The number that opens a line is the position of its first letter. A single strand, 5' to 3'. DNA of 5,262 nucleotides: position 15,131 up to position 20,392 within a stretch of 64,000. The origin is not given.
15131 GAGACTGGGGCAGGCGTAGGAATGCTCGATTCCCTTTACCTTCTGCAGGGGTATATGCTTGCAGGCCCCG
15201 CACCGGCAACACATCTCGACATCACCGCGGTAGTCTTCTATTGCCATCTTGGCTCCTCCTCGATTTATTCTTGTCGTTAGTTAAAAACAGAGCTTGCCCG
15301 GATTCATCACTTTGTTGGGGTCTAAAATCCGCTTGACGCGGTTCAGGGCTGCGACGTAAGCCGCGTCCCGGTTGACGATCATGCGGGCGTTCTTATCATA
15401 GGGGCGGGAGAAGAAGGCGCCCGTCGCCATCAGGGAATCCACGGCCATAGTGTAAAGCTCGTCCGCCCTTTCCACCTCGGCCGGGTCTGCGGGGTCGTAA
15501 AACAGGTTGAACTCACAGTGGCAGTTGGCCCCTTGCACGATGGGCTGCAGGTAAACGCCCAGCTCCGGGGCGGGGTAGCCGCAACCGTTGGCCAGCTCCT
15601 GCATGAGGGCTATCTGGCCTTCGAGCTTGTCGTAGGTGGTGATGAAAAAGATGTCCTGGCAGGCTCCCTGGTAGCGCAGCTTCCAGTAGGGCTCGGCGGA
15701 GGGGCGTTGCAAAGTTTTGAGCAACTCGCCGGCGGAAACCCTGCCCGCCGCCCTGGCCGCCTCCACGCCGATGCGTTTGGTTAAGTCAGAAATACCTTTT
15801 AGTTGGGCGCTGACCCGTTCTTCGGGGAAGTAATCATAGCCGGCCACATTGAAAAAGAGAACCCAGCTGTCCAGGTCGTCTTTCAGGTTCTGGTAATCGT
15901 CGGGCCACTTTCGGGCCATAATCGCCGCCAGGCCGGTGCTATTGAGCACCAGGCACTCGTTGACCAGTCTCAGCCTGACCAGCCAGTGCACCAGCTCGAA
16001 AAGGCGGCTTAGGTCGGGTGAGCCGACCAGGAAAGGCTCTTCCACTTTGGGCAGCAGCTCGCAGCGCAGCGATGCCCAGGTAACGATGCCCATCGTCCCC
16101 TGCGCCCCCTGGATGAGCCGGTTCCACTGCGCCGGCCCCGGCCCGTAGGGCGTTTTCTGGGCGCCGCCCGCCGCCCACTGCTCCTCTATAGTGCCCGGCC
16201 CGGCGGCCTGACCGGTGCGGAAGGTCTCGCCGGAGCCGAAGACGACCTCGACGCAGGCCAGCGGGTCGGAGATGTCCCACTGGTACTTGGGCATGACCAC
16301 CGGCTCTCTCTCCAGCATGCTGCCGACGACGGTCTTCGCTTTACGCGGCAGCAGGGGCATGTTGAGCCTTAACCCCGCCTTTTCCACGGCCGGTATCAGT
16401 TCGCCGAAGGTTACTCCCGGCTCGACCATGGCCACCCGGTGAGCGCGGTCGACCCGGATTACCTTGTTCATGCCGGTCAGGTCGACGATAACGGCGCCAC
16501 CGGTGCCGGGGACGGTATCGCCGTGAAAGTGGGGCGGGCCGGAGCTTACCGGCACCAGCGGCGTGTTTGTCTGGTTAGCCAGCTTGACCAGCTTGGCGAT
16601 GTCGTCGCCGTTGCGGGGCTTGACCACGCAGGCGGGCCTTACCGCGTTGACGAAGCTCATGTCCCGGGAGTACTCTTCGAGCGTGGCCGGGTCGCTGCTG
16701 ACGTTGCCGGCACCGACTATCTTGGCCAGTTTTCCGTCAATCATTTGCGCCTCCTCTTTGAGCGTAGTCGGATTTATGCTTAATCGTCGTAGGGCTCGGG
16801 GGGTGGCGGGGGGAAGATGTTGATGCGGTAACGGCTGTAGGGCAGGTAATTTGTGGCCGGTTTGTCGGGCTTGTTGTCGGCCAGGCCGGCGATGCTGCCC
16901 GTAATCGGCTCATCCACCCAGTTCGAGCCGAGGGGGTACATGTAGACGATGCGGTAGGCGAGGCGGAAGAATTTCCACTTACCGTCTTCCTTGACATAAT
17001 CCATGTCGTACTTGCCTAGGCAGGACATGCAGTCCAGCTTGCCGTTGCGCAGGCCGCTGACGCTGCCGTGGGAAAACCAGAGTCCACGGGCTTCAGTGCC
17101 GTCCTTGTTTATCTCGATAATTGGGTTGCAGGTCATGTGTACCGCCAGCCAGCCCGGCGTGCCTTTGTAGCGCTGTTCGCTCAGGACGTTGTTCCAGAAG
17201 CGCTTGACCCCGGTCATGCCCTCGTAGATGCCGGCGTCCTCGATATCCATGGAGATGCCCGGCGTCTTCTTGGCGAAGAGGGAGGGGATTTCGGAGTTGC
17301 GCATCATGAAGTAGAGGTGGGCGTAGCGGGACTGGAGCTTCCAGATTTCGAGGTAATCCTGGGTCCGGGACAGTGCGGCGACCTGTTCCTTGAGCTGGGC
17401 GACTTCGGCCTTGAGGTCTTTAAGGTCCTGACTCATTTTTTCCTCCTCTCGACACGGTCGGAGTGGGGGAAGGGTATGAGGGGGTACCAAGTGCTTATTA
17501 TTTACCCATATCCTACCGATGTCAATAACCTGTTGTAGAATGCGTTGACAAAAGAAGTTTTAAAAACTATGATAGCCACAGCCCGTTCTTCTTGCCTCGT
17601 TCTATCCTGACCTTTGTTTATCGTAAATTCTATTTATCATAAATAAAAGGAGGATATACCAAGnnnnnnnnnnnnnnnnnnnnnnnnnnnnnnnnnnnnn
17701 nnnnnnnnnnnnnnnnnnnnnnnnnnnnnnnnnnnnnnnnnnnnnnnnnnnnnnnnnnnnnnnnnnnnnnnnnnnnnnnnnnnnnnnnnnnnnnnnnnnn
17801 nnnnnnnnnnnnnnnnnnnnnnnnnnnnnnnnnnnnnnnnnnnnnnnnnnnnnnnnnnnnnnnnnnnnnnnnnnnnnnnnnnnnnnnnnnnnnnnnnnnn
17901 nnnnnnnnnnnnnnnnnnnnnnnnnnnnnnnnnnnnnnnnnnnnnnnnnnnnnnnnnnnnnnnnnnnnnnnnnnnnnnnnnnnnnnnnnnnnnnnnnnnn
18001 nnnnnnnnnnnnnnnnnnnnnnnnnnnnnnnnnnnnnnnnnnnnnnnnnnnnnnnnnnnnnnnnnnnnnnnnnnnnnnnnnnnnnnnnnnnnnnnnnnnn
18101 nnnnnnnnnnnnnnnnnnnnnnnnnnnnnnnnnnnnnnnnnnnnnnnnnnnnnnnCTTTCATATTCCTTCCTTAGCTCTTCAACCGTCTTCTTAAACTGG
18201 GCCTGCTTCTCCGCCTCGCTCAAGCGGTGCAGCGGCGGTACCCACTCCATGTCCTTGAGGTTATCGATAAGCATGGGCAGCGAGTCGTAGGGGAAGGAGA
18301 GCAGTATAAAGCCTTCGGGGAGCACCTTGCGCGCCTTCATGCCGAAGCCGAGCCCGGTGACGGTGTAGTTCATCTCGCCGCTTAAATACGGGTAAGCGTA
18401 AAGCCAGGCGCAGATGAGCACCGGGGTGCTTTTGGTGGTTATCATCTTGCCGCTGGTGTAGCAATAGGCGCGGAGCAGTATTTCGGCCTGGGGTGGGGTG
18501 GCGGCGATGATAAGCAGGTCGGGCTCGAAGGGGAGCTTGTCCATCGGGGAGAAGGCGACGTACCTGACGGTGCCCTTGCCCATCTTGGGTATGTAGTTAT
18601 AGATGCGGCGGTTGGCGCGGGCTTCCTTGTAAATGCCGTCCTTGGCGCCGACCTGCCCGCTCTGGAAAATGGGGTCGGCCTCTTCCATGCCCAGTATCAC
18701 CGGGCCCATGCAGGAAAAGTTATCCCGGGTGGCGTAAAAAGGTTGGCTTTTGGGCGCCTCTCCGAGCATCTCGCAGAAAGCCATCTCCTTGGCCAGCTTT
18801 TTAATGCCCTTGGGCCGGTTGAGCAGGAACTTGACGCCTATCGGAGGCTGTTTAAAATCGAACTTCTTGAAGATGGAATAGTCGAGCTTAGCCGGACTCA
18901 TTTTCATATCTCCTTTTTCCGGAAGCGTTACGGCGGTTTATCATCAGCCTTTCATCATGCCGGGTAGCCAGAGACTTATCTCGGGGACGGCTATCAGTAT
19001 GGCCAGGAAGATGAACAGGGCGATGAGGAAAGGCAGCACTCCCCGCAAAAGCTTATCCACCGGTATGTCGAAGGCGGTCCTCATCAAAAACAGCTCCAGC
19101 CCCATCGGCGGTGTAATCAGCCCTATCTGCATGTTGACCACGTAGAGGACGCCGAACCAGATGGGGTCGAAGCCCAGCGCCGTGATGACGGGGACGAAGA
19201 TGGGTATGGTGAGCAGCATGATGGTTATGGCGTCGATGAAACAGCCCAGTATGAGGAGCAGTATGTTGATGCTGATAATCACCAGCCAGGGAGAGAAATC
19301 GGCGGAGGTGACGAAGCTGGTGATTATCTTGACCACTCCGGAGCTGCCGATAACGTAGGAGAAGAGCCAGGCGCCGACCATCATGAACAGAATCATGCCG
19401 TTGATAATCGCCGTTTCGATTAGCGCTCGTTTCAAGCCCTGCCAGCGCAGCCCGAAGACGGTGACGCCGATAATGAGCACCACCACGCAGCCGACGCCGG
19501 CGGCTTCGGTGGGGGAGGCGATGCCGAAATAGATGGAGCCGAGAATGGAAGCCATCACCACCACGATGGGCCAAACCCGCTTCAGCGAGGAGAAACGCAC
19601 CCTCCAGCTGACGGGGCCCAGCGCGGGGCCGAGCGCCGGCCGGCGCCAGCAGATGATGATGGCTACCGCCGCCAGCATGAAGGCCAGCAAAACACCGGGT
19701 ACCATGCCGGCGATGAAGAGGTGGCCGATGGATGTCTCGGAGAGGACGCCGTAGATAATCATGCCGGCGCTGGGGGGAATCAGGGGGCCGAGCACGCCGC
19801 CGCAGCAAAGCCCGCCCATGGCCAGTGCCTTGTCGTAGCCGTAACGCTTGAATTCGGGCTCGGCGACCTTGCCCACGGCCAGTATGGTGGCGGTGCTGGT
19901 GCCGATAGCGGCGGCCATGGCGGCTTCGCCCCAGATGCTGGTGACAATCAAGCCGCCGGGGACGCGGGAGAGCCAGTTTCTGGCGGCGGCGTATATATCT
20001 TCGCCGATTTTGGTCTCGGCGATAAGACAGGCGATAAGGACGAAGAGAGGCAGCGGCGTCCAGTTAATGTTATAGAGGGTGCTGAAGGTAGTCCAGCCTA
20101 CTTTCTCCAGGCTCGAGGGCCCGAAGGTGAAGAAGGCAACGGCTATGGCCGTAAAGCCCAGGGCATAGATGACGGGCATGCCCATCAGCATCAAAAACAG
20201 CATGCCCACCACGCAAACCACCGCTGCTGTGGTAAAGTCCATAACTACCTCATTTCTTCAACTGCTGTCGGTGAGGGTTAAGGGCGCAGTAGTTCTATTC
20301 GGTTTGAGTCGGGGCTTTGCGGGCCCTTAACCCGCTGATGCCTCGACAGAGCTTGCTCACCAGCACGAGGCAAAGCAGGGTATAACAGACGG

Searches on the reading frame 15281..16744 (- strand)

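Call 50: search_protein_families(library=pfam, proteins=[window:15281-16744:-], max_evalue=0.00001)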
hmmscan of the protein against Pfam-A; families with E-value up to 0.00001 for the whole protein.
window:15281-16744:- (487 aa): 2 families
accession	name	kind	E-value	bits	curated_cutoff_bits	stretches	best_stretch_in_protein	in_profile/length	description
PF01565.28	FAD_binding_4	-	3.4e-19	69.4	26.4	1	37-177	1-138/139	FAD binding domain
PF02913.24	FAD-oxidase_C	-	7.2e-06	26.3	21.2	0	412-485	171-248/248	FAD linked oxidases, C-terminal domain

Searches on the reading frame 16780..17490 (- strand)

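Call 50: search_protein_families(library=pfam, proteins=[window:16780-17490:-], max_evalue=0.00001)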
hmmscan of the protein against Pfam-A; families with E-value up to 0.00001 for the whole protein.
window:16780-17490:- (236 aa): 1 family
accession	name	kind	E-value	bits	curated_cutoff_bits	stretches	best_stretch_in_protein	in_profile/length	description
PF13577.12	SnoaL_4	-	3.7e-14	53.3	24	1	42-177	2-125/126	SnoaL-like domain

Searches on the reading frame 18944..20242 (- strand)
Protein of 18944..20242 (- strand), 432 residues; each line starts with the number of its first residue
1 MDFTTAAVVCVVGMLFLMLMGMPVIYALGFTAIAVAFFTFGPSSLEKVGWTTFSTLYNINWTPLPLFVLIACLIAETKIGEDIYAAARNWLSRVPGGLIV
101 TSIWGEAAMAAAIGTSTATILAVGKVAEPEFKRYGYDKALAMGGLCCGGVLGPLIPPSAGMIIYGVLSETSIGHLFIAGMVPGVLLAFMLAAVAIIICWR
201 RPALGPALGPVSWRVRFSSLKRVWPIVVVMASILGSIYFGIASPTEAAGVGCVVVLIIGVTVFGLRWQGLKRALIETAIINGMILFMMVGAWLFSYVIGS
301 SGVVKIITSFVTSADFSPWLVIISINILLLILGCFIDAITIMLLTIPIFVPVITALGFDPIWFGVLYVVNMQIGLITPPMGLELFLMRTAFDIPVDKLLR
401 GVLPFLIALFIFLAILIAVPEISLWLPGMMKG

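Call 31: search_protein_families(library=pfam, proteins=[window:18944-20242:-], max_evalue=0.00001)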
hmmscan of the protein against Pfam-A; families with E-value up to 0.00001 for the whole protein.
window:18944-20242:- (432 aa): 1 family
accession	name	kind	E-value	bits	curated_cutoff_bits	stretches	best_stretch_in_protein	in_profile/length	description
PF06808.19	DctM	-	7.4e-80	269.2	23.8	1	11-422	1-413/413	Tripartite ATP-independent periplasmic transporter, DctM component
